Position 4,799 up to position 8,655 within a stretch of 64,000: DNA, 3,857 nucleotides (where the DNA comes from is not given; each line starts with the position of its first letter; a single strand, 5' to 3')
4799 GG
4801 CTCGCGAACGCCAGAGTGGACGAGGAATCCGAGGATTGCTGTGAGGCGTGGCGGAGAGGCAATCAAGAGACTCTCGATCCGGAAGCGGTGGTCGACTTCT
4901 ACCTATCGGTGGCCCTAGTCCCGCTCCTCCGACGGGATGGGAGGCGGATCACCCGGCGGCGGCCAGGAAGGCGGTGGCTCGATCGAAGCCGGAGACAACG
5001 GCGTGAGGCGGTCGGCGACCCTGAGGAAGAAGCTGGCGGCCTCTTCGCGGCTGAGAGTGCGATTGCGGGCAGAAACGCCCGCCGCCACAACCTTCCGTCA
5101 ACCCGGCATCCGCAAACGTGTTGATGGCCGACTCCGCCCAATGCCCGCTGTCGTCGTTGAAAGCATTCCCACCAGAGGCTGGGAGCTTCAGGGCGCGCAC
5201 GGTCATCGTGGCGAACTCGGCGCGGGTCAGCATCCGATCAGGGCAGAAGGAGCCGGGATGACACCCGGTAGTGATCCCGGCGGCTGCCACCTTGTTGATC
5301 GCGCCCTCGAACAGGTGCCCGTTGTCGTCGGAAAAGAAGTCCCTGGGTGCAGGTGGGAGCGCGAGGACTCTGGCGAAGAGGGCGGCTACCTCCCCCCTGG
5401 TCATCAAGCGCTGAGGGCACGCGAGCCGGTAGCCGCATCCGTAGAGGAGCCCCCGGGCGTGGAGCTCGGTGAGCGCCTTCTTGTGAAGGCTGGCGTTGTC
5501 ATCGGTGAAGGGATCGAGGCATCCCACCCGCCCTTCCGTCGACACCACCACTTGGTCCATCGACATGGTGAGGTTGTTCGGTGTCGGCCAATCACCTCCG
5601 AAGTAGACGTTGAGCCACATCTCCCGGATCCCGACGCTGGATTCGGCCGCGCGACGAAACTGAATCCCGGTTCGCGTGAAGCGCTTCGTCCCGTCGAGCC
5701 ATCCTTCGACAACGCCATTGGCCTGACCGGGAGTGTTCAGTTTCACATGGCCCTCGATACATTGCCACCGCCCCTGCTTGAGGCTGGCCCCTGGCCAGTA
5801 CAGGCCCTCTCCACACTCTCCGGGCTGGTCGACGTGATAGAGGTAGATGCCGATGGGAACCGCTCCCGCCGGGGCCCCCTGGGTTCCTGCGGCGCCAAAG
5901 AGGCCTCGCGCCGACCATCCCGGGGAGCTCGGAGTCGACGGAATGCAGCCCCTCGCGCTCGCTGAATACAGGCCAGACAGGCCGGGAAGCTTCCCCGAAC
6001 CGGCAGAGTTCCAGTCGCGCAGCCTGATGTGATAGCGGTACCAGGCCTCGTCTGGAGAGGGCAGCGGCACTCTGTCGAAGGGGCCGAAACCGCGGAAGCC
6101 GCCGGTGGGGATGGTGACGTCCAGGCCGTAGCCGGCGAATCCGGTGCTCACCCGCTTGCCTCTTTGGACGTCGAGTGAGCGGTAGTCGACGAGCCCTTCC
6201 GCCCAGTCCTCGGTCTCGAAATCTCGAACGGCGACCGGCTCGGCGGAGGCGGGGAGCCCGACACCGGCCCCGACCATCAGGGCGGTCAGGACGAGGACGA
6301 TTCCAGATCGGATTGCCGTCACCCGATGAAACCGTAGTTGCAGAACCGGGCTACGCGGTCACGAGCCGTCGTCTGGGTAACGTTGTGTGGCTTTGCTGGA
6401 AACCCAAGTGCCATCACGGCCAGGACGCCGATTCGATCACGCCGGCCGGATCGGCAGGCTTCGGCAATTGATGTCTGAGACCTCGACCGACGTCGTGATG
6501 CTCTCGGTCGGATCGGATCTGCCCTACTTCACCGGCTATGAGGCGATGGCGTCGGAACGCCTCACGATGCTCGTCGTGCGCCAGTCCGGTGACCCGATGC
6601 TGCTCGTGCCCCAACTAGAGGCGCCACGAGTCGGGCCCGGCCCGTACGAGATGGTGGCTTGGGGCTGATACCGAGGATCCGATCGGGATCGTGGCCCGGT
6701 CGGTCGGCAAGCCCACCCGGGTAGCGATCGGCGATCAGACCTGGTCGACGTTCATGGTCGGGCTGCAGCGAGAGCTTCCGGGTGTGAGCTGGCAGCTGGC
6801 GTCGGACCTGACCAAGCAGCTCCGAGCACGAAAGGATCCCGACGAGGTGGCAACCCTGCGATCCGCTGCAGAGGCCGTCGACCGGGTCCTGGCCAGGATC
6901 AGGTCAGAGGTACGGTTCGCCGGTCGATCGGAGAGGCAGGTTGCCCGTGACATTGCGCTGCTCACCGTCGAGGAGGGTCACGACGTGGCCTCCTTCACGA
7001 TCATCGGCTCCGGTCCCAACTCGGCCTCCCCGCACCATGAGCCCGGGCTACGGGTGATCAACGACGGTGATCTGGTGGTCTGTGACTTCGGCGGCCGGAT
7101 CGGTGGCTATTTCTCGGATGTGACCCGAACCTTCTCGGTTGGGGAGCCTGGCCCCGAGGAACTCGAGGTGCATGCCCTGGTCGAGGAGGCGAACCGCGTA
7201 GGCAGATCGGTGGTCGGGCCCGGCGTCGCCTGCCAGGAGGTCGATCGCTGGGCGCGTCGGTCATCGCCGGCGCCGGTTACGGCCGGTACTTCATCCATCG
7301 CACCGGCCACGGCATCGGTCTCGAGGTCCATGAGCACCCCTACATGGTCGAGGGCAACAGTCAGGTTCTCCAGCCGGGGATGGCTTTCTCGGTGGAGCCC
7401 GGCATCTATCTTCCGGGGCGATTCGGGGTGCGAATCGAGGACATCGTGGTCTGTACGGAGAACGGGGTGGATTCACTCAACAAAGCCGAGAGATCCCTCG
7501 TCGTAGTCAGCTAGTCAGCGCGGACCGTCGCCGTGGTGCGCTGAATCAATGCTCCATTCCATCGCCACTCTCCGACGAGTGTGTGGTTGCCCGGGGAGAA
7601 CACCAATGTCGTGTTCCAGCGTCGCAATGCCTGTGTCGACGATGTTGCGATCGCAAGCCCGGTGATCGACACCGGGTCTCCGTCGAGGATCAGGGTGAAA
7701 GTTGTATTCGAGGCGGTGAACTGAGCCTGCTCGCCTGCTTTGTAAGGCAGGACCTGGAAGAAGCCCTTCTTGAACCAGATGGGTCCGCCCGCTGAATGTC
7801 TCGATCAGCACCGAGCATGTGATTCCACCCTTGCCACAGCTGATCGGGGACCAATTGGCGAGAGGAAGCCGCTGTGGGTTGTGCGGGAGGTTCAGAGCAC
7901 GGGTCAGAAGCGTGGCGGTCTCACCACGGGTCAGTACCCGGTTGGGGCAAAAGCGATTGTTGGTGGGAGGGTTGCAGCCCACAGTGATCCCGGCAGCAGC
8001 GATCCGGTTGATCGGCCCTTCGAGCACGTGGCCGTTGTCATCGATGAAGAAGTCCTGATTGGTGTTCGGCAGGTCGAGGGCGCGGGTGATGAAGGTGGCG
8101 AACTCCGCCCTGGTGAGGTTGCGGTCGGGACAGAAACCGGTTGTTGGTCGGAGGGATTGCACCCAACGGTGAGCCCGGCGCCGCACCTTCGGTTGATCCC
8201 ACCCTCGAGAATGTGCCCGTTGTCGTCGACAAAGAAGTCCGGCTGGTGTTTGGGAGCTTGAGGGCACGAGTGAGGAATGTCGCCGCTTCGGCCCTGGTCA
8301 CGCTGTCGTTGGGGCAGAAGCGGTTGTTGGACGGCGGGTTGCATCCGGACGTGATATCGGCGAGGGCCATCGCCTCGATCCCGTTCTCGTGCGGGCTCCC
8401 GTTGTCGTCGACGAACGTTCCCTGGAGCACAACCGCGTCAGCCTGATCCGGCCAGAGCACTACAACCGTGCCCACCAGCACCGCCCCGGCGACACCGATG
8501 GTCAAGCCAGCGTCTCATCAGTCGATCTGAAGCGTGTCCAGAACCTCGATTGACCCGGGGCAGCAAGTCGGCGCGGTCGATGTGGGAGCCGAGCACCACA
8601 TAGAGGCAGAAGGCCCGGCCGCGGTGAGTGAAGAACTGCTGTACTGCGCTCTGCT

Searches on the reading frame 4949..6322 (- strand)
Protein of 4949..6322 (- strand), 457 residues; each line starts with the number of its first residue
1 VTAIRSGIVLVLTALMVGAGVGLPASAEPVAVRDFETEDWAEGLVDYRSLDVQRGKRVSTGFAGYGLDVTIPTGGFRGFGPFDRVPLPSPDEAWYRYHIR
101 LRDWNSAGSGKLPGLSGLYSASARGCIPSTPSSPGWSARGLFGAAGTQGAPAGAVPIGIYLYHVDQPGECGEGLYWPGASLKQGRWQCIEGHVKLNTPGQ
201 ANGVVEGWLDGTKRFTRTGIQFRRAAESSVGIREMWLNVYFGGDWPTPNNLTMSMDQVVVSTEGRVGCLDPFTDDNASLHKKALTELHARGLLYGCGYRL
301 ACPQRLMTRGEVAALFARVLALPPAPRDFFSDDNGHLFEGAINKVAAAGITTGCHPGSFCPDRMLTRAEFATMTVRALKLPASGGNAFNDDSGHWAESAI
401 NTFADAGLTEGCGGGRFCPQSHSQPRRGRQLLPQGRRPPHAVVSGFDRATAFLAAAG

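Call 9: search_protein_families(library=pfam, max_evalue=1, proteins=[window:4949-6322:-])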
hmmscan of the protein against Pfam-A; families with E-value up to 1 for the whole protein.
window:4949-6322:- (457 aa): 3 families
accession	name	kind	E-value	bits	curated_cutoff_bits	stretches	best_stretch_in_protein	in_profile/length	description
PF21294.4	Polysacc_lyase_14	-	6.9e-13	49.2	27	1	96-251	47-208/215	Polysaccharide lyase 14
PF00395.25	SLH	-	1.4e-12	47.8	20.8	2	330-371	2-44/44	S-layer homology domain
PF14099.13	Polysacc_lyase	-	0.083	13.2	29.9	1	178-224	137-181/210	Polysaccharide lyase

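Call 13: search_protein_families(library=ncbifam, max_evalue=0.01, proteins=[window:4949-6322:-])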
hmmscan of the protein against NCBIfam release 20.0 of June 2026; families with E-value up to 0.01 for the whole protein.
window:4949-6322:- (457 aa): 1 family
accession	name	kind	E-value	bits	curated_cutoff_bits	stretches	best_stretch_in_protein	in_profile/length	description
NF033190.2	inl_like_NEAT_1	exception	5.6e-15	54.7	1275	1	294-419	605-735/754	NEAT domain-containing leucine-rich repeat protein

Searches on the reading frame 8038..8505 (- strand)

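Call 9: search_protein_families(library=pfam, max_evalue=1, proteins=[window:8038-8505:-])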
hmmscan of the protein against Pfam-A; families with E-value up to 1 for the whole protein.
window:8038-8505:- (155 aa): 2 families
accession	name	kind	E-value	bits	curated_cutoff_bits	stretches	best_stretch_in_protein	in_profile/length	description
PF02236.22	Viral_DNA_bi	-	0.011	16.4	23.5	1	59-99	21-64/79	Viral DNA-binding protein, all alpha domain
PF00395.25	SLH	-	0.019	15.4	20.8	1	58-75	27-44/44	S-layer homology domain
